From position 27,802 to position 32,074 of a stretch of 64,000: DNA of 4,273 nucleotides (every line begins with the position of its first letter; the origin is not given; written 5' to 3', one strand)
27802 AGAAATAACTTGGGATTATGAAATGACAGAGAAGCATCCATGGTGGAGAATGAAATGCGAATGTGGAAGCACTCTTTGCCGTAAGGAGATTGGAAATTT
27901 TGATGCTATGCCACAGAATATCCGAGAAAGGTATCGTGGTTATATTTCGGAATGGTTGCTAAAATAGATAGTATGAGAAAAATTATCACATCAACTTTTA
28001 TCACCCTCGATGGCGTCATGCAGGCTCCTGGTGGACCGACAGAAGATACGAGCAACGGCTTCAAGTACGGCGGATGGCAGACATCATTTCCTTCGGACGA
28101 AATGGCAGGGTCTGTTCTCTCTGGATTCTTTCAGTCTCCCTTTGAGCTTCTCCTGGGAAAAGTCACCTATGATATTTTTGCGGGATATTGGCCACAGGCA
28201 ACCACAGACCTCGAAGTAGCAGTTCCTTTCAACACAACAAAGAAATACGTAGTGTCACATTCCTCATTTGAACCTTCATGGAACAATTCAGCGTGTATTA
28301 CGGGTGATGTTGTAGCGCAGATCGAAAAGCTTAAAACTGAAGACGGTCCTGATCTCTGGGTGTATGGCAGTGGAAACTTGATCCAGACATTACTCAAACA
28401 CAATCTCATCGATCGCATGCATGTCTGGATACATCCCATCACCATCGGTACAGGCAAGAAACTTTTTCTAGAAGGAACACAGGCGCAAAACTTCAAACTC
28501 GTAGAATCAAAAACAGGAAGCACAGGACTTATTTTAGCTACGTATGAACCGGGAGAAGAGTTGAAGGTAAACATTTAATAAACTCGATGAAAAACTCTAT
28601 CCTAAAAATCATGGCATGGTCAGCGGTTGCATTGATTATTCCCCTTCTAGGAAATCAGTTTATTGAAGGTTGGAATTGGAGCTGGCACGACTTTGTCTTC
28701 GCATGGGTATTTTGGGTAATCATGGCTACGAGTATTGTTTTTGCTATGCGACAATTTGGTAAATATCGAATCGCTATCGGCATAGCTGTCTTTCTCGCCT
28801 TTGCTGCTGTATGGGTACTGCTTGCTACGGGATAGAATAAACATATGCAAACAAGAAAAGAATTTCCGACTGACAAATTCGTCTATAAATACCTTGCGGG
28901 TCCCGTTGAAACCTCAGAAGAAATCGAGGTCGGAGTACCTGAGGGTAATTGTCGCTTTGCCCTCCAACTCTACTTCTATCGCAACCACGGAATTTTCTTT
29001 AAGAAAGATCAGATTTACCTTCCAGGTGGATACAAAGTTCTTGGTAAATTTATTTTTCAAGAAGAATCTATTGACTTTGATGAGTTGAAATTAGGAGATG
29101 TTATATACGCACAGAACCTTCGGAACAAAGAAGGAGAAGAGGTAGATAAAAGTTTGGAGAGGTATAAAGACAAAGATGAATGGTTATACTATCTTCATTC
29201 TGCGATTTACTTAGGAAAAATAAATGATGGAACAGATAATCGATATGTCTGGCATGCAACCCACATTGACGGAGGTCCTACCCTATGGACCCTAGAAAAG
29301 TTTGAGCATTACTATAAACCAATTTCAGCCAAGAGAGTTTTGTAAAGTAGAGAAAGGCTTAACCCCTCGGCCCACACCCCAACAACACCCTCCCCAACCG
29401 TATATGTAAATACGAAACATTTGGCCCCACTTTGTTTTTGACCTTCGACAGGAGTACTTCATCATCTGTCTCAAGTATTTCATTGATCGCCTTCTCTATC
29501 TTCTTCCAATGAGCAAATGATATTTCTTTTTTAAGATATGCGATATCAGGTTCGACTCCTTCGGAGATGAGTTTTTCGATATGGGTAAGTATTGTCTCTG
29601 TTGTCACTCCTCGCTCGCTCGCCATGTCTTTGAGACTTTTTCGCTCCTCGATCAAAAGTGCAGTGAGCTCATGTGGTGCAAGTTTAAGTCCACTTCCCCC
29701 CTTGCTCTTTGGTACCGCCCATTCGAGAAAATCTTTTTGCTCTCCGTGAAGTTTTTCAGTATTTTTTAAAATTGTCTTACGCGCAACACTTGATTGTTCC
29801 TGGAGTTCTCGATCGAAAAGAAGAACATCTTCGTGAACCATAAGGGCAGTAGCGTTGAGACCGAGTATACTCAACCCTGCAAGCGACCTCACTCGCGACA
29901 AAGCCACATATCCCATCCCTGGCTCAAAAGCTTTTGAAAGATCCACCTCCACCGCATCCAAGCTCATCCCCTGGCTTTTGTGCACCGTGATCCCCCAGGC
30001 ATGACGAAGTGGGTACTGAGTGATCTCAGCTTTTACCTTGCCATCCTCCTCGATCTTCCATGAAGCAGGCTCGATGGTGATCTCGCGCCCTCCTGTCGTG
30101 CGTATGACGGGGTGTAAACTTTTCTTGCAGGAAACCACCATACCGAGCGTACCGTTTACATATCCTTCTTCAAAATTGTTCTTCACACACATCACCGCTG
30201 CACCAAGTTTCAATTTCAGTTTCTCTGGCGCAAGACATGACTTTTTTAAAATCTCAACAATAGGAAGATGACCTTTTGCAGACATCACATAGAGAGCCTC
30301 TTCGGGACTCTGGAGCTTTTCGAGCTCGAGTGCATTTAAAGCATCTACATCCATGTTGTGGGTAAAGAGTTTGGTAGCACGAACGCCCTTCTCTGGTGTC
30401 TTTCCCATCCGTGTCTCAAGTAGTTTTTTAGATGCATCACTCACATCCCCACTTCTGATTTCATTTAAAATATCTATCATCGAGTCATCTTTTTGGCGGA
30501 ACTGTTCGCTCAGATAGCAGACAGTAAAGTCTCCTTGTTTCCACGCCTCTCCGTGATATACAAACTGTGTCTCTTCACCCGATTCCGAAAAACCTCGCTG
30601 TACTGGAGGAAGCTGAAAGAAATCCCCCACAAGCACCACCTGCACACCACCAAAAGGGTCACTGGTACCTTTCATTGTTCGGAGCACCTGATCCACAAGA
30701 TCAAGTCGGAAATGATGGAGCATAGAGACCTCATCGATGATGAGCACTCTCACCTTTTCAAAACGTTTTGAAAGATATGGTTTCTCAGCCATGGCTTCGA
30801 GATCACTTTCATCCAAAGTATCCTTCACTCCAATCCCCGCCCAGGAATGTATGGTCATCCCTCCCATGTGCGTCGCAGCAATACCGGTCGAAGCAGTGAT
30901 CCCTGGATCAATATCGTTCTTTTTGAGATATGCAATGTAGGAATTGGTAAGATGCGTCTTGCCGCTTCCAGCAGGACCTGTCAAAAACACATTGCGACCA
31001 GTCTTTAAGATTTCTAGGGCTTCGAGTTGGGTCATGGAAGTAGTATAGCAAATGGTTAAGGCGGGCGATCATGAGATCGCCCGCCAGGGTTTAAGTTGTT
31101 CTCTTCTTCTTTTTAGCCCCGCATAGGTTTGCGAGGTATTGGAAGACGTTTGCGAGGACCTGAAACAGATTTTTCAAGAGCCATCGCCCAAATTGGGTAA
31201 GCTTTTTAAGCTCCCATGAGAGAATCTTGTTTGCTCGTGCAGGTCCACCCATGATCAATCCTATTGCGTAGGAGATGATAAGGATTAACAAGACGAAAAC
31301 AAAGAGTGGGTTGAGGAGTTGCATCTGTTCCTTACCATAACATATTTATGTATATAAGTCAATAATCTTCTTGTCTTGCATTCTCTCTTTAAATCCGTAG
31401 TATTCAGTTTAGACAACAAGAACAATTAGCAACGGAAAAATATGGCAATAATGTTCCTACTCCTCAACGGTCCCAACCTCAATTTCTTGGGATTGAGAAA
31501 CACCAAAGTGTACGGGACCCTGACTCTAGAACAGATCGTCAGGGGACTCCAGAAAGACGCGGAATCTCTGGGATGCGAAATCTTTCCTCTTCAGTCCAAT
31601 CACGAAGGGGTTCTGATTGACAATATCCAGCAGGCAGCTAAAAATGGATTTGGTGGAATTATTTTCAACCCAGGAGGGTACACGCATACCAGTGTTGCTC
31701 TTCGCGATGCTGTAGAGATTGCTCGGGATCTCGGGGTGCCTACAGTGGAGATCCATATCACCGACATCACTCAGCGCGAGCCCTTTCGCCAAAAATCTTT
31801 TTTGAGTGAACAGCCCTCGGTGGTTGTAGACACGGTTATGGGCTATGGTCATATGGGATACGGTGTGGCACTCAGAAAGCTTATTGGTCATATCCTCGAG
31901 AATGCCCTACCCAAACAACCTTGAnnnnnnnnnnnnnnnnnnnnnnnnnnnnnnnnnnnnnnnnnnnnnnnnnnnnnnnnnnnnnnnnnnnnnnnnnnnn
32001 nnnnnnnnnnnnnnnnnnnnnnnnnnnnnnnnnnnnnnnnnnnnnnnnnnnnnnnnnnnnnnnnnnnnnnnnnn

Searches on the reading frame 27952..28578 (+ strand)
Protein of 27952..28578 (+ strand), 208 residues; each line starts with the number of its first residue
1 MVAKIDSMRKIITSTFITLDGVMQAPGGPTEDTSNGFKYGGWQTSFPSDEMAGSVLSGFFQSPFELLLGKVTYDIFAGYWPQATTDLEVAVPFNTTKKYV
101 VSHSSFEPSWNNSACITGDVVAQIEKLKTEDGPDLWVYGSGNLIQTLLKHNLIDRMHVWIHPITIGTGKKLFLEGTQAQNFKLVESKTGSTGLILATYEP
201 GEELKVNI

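Call 14: search_protein_families(library=pfam, proteins=[window:27952-28578:+], max_evalue=0.001)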
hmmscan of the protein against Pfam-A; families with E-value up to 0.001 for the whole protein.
window:27952-28578:+ (208 aa): 1 family
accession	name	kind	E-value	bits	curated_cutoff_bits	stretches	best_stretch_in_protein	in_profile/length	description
PF01872.23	RibD_C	-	9.6e-21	74.9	24.1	1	9-195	1-197/197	RibD C-terminal domain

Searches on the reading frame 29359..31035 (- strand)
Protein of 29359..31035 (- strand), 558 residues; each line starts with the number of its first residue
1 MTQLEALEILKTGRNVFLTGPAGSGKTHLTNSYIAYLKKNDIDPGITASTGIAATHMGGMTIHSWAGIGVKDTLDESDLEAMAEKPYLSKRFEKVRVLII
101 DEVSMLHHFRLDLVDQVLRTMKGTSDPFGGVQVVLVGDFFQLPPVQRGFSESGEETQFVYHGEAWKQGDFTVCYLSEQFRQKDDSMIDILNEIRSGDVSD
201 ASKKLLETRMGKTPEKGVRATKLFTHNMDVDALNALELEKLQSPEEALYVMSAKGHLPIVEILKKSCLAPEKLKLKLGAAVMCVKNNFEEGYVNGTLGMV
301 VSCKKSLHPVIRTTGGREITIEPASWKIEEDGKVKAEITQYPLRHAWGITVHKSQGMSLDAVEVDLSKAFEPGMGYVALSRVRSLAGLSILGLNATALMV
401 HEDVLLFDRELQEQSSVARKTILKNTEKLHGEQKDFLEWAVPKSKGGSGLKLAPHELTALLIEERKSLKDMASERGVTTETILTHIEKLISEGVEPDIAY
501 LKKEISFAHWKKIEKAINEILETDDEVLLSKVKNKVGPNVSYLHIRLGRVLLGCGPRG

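Call 14: search_protein_families(library=pfam, proteins=[window:29359-31035:-], max_evalue=0.001)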
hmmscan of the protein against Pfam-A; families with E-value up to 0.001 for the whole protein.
window:29359-31035:- (558 aa): 12 families
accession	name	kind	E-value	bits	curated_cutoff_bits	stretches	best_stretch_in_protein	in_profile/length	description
PF05970.20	PIF1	-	1.5e-35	123.2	25.9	1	11-214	20-218/223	PIF1-like helicase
PF13245.12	AAA_19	-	9.4e-15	55.4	25.1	1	3-145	1-132/134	AAA domain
PF13604.12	AAA_30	-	1.4e-14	54.8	27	1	3-205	6-180/191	AAA domain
PF14493.12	HTH_40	-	6.2e-13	49.3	27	1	455-547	2-87/89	Helix-turn-helix domain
PF21530.3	Pif1_2B_dom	-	2.8e-09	37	23.9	1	262-301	5-45/47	DNA helicase Pif1, 2B domain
PF13401.12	AAA_22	-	1.2e-06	29.3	27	1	12-137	4-122/130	AAA domain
PF00270.35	DEAD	-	2.9e-05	24.3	26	0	3-31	4-32/167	DEAD/DEAH box helicase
PF02689.20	Herpes_Helicase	-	4e-05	22.2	27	0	339-388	723-774/808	Helicase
PF13191.12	AAA_16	-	0.00028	21.8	32.6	1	6-40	15-51/167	AAA ATPase domain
PF01695.23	IstB_IS21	-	0.00069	19.6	24.1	0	3-31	82-110/238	IstB-like ATP binding protein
PF03266.21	NTPase_1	-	0.00077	19.8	23.9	0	15-42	1-28/168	NTPase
PF20720.3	nSTAND3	-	0.0009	19.4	27.2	0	5-43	9-47/155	Novel STAND NTPase 3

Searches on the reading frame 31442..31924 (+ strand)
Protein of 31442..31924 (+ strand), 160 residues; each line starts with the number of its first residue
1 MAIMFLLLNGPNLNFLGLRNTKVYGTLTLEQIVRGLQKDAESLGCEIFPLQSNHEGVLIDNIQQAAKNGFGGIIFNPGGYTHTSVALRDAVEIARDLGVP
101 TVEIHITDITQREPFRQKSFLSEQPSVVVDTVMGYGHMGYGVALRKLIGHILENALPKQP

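Call 14: search_protein_families(library=pfam, proteins=[window:31442-31924:+], max_evalue=0.001)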
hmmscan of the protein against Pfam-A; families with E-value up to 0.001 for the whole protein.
window:31442-31924:+ (160 aa): 1 family
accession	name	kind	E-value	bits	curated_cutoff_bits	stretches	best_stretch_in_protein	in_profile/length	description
PF01220.24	DHquinase_II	-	7e-46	155.8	23.3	1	5-147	2-137/138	Dehydroquinase class II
